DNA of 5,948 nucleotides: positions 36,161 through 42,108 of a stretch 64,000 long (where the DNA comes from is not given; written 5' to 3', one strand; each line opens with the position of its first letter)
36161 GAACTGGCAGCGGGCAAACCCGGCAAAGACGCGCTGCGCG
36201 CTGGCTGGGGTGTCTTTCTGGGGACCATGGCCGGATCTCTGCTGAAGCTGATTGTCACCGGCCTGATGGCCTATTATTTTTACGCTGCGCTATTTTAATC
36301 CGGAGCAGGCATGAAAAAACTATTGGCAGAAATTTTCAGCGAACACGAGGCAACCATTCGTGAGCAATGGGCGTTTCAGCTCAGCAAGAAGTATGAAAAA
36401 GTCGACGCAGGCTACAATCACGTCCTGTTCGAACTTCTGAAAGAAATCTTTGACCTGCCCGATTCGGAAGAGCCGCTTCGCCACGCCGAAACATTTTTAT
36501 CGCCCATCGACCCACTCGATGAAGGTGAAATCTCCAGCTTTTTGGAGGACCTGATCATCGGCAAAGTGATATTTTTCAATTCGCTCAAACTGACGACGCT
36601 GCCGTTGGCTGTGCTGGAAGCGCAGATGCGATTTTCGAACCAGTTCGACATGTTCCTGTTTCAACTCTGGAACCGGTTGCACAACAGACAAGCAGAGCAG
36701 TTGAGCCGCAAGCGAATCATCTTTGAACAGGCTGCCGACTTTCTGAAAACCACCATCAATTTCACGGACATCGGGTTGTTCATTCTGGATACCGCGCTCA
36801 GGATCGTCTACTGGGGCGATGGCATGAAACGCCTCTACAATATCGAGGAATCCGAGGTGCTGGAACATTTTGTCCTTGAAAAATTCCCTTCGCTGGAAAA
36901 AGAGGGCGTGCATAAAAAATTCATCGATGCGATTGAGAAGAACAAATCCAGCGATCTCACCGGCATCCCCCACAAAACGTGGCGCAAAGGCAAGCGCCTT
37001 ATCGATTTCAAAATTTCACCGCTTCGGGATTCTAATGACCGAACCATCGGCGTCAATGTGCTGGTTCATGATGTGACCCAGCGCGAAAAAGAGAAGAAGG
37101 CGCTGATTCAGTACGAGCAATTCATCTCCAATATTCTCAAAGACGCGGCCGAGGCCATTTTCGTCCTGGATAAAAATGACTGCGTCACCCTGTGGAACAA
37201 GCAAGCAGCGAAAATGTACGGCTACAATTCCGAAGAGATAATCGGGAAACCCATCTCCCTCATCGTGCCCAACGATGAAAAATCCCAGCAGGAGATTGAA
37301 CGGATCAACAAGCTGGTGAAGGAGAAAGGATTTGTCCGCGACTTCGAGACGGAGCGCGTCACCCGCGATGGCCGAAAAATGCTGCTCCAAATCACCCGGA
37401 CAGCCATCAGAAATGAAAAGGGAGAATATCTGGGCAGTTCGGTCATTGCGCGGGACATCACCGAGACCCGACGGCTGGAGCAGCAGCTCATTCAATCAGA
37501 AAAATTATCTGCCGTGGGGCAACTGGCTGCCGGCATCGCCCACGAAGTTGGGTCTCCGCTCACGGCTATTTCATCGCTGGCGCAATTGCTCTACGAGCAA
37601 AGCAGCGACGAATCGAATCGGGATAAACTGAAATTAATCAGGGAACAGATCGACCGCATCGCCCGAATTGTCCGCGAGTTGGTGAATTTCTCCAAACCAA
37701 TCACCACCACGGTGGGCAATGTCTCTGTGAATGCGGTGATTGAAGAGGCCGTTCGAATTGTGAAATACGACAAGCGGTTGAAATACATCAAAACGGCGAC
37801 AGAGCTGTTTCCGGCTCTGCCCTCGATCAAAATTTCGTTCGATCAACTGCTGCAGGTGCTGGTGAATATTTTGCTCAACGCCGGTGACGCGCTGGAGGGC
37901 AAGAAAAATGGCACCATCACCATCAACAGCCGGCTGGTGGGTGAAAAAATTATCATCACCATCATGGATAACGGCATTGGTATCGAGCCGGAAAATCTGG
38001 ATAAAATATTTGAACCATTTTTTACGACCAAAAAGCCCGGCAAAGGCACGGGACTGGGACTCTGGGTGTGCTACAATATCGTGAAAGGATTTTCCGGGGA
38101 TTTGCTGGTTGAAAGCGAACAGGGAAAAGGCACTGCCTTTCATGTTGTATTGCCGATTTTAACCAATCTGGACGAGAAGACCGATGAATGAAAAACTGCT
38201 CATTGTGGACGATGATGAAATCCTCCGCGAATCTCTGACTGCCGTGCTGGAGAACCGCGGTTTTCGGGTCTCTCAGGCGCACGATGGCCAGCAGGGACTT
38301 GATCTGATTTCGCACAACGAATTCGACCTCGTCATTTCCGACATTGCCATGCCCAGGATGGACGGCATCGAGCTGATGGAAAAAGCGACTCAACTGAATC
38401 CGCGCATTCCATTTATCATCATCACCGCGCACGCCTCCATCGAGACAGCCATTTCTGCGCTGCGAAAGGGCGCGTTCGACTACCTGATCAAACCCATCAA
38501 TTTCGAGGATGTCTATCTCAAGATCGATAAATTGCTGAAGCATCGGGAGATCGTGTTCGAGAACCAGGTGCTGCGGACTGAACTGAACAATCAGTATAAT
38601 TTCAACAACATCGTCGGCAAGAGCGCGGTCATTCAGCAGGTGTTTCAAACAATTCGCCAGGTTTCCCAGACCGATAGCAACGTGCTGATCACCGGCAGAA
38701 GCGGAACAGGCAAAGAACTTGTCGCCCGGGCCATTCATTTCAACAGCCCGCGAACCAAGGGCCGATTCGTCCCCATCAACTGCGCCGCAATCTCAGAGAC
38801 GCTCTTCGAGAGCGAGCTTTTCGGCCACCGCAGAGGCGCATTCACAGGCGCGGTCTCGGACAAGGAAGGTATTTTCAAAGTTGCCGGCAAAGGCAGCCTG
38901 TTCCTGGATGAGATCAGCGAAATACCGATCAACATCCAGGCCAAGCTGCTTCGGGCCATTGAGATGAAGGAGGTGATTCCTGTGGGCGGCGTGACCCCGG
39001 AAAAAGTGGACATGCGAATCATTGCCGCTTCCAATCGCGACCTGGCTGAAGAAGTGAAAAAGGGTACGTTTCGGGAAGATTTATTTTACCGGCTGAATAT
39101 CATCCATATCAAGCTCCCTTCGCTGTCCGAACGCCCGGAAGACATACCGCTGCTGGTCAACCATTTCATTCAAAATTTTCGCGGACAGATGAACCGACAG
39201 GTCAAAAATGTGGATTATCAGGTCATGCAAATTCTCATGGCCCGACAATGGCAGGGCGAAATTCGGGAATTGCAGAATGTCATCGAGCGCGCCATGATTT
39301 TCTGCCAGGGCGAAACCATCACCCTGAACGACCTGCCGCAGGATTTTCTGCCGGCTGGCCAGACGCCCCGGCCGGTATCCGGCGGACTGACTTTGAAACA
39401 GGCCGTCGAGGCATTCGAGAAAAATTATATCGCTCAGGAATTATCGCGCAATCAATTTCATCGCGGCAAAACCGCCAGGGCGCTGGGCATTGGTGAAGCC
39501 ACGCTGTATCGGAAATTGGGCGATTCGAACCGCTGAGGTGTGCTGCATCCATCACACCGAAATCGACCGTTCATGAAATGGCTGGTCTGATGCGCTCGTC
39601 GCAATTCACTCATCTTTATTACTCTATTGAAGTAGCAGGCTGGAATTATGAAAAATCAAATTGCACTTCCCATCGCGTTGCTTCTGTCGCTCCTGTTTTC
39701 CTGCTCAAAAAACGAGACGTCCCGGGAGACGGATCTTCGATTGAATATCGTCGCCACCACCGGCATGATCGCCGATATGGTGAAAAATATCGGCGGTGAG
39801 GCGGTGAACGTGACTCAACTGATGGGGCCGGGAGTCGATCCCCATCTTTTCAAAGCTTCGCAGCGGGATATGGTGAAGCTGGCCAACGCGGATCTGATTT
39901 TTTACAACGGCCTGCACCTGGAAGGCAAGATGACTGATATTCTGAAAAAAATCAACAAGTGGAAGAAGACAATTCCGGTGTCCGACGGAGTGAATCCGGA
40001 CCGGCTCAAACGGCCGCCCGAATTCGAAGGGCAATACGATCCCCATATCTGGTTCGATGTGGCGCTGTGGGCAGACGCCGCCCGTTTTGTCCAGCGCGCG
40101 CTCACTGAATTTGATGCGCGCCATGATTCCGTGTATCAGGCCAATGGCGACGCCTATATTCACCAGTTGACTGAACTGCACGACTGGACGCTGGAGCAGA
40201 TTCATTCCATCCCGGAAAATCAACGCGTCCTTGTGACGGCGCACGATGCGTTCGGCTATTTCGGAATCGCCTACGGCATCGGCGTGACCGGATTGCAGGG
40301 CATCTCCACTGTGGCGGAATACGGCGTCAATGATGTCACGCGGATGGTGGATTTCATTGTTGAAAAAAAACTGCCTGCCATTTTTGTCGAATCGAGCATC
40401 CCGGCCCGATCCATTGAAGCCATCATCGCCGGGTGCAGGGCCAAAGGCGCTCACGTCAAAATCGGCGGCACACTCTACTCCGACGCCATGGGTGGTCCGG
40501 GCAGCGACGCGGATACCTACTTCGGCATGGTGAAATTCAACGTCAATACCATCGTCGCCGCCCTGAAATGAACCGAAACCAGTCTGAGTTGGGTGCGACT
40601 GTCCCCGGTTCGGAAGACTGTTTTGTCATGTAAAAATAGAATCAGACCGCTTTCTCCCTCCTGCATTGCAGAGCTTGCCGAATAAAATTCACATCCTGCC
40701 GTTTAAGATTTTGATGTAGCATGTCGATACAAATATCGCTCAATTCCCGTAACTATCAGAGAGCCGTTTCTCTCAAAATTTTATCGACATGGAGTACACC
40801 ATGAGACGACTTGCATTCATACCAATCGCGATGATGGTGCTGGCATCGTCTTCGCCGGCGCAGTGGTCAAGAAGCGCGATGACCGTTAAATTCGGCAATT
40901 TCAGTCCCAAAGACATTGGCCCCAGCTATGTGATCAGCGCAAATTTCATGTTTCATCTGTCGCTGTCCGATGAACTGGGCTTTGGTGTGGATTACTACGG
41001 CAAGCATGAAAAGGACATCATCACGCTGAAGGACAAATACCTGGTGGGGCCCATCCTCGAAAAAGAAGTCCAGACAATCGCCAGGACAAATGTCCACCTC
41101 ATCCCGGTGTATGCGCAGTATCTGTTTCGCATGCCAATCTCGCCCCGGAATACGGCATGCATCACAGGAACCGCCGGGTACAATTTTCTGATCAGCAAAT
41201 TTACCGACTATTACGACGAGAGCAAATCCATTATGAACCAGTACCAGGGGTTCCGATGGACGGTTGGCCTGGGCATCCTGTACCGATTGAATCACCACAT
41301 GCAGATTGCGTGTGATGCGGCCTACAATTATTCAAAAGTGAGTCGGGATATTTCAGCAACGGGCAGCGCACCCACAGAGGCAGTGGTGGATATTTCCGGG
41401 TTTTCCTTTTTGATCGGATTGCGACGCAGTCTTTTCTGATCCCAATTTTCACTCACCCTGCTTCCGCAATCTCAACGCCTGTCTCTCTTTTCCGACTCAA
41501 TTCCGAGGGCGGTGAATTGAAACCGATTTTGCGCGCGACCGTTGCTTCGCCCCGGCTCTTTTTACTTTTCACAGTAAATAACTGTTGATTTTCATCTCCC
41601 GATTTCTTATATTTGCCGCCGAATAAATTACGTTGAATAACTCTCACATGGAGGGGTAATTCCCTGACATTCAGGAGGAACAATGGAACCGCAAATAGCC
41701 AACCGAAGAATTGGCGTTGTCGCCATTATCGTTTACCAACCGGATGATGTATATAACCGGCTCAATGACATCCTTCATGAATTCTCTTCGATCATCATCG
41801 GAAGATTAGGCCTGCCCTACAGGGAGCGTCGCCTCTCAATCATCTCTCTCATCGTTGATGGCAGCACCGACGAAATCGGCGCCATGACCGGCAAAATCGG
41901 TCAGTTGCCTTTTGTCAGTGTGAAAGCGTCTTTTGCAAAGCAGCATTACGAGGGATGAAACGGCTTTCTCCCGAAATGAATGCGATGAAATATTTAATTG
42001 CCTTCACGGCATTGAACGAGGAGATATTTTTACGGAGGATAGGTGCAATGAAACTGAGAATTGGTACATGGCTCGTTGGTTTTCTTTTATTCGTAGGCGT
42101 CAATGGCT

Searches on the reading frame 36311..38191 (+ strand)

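Call 43: search_protein_families(library=pfam, proteins=[window:36311-38191:+], max_evalue=0.00001)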
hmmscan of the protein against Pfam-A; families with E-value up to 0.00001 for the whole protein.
window:36311-38191:+ (626 aa): 9 families
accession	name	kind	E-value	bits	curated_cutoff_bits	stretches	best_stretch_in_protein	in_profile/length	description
PF08448.16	PAS_4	-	4.2e-25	88.6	23.1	2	281-388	6-110/110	PAS fold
PF02518.31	HATPase_c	-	2.1e-24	86.5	26.4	1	511-616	4-109/111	Histidine kinase-, DNA gyrase B-, and HSP90-like ATPase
PF00989.32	PAS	-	3.8e-24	85.3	22.6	1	272-383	3-113/113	PAS fold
PF13426.13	PAS_9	-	7.8e-23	81.1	27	1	281-385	2-103/103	PAS domain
PF13596.12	PAS_10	-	6.3e-14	52.9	22.1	1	273-384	2-106/106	PAS domain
PF00512.31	HisKA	-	3.7e-13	49.7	26.9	1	402-462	2-62/66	His Kinase A (phospho-acceptor) domain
PF13188.13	PAS_8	-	3.8e-08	33.4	21.8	0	271-324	2-56/65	PAS domain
PF08447.18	PAS_3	-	1.8e-07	31.8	25.6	0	294-372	3-81/89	PAS fold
PF12860.13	PAS_7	-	1.3e-06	28.9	27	0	279-390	4-114/115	PAS fold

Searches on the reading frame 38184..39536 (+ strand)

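Call 43: search_protein_families(library=pfam, proteins=[window:38184-39536:+], max_evalue=0.00001)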
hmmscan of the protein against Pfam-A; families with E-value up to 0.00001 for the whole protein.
window:38184-39536:+ (450 aa): 7 families
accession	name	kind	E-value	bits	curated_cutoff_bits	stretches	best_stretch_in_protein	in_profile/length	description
PF00158.32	Sigma54_activat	-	5.1e-68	228.5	20.2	1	143-309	1-167/168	Sigma-54 interaction domain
PF00072.30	Response_reg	-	8e-31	106.9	30.2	1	6-113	2-109/111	Response regulator receiver domain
PF25601.1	AAA_lid_14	-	1.5e-25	89.2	27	1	316-394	2-80/87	AAA+ ATPase lid domain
PF14532.12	Sigma54_activ_2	-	5.4e-20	72.5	25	1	144-314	1-138/138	Sigma-54 interaction domain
PF02954.25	HTH_8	-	7.4e-10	38.8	22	1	408-445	2-39/42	Bacterial regulatory protein, Fis family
PF07728.20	AAA_5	-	5.8e-08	33.3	22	1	166-286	1-124/139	AAA domain (dynein-related subfamily)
PF13191.12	AAA_16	-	6.5e-06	27.2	32.6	0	143-207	2-73/167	AAA ATPase domain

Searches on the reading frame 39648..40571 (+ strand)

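Call 44: search_protein_families(library=pfam, proteins=[window:39648-40571:+], max_evalue=0.00001)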
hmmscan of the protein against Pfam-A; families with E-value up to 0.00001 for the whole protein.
window:39648-40571:+ (307 aa): 1 family
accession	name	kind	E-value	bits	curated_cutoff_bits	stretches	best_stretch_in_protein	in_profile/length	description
PF01297.22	ZnuA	-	4.5e-78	262.8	29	1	34-305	1-263/263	Zinc-uptake complex component A periplasmic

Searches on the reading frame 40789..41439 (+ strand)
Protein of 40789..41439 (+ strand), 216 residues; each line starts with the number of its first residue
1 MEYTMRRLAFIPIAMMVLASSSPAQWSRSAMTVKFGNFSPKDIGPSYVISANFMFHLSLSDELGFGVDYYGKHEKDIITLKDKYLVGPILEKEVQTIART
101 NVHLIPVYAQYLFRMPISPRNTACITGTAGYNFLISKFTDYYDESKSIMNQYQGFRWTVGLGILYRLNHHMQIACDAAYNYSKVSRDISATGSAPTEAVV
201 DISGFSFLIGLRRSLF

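Call 44: search_protein_families(library=pfam, proteins=[window:40789-41439:+], max_evalue=0.00001)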
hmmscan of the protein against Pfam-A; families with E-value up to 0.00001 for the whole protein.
window:40789-41439:+ (216 aa): 1 family
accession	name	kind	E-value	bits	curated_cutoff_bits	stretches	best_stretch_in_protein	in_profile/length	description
PF13505.12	OMP_b-brl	-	2.4e-08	34.8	28.7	1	14-190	5-158/175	Outer membrane protein beta-barrel domain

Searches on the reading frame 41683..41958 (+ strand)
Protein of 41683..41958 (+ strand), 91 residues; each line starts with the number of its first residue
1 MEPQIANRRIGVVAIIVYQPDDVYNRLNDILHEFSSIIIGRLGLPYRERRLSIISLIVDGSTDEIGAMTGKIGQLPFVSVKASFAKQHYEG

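Call 47: search_protein_families(library=pfam, proteins=[window:41683-41958:+], max_evalue=0.001)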
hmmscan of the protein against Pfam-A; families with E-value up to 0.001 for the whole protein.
window:41683-41958:+ (91 aa): 1 family
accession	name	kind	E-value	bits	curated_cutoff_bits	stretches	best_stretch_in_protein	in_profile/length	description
PF21699.3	TM1266-like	-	6.4e-31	106.6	27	1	9-82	1-74/74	Iron-only hydrogenase system regulator, putative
